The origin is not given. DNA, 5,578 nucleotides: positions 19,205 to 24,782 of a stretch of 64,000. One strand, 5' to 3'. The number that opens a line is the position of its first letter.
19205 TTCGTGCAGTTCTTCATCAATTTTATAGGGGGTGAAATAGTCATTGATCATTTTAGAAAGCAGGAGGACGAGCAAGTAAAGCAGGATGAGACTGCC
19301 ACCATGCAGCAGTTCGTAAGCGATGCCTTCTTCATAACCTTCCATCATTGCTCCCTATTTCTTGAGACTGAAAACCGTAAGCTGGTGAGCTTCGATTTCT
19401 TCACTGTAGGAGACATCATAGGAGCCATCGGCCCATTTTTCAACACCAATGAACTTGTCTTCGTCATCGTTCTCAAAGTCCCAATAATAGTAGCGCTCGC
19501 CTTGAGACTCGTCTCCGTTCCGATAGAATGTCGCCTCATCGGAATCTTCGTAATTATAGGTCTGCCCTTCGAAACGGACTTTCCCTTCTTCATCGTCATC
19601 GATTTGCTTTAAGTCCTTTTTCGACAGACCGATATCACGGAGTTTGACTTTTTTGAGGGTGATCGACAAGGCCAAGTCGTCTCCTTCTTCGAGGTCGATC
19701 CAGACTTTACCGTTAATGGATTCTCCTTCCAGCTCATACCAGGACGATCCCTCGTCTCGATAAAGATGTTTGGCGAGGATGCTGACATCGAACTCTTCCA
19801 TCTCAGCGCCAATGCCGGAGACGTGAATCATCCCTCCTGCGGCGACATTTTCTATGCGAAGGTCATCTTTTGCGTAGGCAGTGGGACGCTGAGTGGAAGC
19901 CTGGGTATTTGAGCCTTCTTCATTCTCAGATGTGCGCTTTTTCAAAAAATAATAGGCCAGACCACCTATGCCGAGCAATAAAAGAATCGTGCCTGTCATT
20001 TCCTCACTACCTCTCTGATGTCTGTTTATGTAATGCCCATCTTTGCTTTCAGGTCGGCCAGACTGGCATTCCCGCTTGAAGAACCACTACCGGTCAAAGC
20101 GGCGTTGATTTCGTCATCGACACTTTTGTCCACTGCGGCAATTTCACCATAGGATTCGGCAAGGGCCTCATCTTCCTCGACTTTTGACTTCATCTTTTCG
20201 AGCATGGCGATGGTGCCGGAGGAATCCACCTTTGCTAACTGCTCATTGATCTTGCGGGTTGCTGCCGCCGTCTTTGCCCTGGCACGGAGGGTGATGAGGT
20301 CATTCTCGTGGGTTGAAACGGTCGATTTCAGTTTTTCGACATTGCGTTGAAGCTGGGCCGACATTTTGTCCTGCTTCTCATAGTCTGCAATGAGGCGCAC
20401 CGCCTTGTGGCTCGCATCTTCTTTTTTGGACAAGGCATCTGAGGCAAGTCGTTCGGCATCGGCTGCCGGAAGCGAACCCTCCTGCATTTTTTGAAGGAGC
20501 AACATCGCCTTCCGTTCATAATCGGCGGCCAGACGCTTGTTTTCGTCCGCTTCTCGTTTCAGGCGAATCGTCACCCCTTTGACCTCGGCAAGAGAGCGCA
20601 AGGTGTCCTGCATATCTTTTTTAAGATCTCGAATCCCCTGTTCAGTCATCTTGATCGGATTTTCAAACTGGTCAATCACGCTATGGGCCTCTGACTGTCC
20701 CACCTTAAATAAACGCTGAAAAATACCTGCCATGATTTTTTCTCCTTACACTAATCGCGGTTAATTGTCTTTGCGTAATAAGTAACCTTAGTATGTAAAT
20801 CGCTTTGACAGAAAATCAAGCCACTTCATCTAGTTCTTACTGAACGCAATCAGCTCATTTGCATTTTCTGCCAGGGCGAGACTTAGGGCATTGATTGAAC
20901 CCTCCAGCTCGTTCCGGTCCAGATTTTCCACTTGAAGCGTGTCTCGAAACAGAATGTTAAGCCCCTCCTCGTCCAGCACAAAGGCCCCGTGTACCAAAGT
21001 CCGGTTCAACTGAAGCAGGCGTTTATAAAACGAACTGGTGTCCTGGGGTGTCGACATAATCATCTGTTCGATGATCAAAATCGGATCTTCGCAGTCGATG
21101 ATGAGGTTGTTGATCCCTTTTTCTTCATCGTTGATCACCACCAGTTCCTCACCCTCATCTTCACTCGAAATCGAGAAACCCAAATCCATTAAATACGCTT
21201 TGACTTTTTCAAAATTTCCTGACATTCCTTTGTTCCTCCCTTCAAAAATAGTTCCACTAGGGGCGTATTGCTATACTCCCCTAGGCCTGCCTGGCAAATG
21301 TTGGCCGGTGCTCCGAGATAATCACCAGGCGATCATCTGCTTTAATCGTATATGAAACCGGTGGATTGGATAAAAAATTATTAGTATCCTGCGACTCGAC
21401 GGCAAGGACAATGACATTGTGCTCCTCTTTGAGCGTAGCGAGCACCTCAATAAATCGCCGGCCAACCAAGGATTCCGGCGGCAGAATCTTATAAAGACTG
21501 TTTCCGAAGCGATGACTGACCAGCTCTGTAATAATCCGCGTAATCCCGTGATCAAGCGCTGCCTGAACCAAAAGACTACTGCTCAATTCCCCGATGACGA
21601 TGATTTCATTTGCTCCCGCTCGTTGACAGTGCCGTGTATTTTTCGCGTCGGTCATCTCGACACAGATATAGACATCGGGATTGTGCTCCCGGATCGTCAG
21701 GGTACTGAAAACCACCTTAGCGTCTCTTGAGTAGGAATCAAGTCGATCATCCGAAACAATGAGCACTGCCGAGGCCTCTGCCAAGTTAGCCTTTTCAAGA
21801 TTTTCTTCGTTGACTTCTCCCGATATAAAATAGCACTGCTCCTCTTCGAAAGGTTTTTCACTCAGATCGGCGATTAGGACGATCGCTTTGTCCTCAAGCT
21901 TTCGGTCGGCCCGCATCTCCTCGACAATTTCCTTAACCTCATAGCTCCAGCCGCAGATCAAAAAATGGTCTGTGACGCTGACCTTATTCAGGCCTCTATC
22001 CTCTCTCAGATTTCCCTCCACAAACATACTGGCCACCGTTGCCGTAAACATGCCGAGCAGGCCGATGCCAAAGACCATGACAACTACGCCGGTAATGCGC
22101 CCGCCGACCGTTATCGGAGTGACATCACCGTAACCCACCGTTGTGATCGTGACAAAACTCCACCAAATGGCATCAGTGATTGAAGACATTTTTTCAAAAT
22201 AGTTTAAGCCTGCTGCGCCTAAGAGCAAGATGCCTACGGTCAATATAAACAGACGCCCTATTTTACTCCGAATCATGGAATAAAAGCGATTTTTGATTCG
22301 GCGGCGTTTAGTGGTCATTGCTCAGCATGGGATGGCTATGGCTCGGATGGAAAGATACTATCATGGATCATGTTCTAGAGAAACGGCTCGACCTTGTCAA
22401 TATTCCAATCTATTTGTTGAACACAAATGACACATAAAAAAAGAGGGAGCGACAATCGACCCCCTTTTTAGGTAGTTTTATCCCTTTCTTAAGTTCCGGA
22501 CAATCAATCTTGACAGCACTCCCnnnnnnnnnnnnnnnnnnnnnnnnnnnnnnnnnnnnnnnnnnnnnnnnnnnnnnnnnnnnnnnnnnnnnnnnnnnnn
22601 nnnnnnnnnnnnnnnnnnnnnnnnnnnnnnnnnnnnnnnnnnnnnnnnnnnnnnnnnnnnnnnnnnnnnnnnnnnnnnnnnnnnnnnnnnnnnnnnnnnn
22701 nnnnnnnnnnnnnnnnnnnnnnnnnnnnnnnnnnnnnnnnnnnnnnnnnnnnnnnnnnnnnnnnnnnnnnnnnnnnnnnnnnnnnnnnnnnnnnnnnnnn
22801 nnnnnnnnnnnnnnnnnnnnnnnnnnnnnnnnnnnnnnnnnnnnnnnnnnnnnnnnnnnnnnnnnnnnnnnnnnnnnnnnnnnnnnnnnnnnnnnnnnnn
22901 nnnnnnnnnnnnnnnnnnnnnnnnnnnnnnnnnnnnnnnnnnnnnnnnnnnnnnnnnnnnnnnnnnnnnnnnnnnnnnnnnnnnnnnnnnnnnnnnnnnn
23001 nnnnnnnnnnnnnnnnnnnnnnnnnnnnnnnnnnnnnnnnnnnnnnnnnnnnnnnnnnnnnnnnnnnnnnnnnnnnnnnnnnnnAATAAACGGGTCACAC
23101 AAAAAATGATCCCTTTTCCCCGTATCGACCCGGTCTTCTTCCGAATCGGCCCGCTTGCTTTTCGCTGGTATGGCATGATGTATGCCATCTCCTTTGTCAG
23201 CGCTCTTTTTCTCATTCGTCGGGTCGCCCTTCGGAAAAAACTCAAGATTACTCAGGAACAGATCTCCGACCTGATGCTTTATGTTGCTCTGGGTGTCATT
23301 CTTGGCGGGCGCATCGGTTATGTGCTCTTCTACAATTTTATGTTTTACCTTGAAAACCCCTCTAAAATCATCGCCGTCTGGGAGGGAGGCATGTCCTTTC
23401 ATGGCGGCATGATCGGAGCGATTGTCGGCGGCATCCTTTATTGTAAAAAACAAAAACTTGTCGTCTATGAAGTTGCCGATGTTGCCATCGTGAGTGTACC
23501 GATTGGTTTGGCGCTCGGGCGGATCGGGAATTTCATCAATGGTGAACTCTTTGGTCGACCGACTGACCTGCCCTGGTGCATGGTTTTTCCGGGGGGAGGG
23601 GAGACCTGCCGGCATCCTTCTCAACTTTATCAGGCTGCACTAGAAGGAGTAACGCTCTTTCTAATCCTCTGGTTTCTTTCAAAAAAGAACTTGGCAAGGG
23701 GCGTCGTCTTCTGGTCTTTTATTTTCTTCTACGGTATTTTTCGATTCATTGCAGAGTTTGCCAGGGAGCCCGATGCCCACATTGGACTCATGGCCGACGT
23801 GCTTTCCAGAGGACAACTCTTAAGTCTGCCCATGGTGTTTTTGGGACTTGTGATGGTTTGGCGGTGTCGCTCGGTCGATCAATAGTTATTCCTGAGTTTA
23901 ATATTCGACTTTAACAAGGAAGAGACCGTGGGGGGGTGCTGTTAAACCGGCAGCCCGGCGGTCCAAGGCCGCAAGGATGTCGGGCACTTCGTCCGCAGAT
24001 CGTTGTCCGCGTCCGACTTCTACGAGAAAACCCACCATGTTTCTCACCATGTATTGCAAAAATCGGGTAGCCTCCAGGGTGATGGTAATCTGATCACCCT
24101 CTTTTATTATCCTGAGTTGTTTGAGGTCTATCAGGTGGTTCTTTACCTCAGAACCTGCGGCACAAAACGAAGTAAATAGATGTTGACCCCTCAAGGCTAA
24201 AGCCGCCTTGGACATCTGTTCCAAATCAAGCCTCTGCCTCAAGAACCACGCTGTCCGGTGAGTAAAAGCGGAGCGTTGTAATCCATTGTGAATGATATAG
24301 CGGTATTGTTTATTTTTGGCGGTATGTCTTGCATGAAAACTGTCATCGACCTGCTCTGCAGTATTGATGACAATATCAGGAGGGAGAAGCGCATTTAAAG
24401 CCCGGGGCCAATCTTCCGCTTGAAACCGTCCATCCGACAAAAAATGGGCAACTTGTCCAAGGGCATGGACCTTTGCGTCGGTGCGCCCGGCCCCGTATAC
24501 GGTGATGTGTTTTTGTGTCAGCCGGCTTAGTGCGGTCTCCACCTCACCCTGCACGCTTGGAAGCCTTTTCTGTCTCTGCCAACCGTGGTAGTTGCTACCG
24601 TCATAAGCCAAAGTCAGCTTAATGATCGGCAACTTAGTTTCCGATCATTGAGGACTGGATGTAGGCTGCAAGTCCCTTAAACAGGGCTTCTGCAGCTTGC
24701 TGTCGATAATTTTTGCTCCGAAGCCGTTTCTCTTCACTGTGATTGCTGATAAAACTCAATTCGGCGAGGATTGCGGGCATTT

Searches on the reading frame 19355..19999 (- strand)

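Call 86: search_protein_families(library=pfam, proteins=[window:19355-19999:-], max_evalue=0.00001)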
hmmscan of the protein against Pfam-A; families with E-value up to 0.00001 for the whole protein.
window:19355-19999:- (214 aa): 1 family
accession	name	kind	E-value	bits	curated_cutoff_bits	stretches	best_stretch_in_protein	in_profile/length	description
PF13785.11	DUF4178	-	3.2e-15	56.9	25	1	76-203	17-135/136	Domain of unknown function (DUF4178)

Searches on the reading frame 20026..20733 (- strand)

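Call 86: search_protein_families(library=pfam, proteins=[window:20026-20733:-], max_evalue=0.00001)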
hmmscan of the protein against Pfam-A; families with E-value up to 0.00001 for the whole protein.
window:20026-20733:- (235 aa): 1 family
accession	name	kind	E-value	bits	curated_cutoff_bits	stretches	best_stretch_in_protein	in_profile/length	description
PF04012.17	PspA_IM30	-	3.1e-42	145.1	33.9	1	3-231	1-217/220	PspA/IM30 family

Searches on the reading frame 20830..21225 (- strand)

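Call 86: search_protein_families(library=pfam, proteins=[window:20830-21225:-], max_evalue=0.00001)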
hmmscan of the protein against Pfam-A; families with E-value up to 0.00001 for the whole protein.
window:20830-21225:- (131 aa): 2 families
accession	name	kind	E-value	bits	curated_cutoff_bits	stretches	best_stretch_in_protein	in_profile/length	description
PF22550.1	CesT_Tir_1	-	6.3e-52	175.4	27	1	1-131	1-131/131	CesT_Tir_1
PF10722.14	YbjN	-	1.8e-08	35.1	22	1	6-123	3-122/126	Putative bacterial sensory transduction regulator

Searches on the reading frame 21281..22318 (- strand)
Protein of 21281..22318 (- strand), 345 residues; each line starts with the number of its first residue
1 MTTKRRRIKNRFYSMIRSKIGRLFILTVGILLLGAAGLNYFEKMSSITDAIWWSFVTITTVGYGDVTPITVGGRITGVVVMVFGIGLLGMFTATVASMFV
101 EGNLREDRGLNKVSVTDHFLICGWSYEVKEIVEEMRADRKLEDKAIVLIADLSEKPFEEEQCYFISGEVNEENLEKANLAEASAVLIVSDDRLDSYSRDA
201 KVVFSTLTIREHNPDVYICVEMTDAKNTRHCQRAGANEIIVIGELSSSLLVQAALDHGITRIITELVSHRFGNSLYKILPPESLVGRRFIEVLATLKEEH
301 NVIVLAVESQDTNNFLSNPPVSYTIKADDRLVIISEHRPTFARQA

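Call 87: search_protein_families(library=pfam, proteins=[window:21281-22318:-], max_evalue=0.00001)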
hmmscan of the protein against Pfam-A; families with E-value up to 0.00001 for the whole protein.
window:21281-22318:- (345 aa): 5 families
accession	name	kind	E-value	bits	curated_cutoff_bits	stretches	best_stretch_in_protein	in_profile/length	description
PF07885.22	Ion_trans_2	-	1.6e-17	63.6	22.5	1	27-100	3-78/79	Ion channel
PF22614.2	Slo-like_RCK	-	1.2e-11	44.7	24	1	116-220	3-119/119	Calcium-activated potassium channel slowpoke-like RCK domain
PF00520.37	Ion_trans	-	7.5e-11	42.1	25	1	15-105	125-239/241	Ion transport protein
PF02254.24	TrkA_N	-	4.6e-10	40.3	23.8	1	119-241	1-115/116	TrkA-N domain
PF06241.17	Castor_Poll_mid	-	1.2e-07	32.1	26.7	1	245-342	3-95/104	Castor and Pollux, part of voltage-gated ion channel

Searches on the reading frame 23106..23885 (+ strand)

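Call 87: search_protein_families(library=pfam, proteins=[window:23106-23885:+], max_evalue=0.00001)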
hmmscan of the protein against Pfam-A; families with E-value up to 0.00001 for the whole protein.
window:23106-23885:+ (259 aa): 1 family
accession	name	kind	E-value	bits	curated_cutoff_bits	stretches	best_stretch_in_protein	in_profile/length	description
PF01790.23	LGT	-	1.7e-80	270.2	24.9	1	9-252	1-239/240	Prolipoprotein diacylglyceryl transferase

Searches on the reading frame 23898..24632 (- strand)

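Call 87: search_protein_families(library=pfam, proteins=[window:23898-24632:-], max_evalue=0.00001)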
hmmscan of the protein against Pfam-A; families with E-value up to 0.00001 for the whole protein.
window:23898-24632:- (244 aa): 1 family
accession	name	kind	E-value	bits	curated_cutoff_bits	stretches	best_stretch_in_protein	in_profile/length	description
PF01416.25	PseudoU_synth_1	-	2.7e-41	140.8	23.3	2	143-244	1-107/108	tRNA pseudouridine synthase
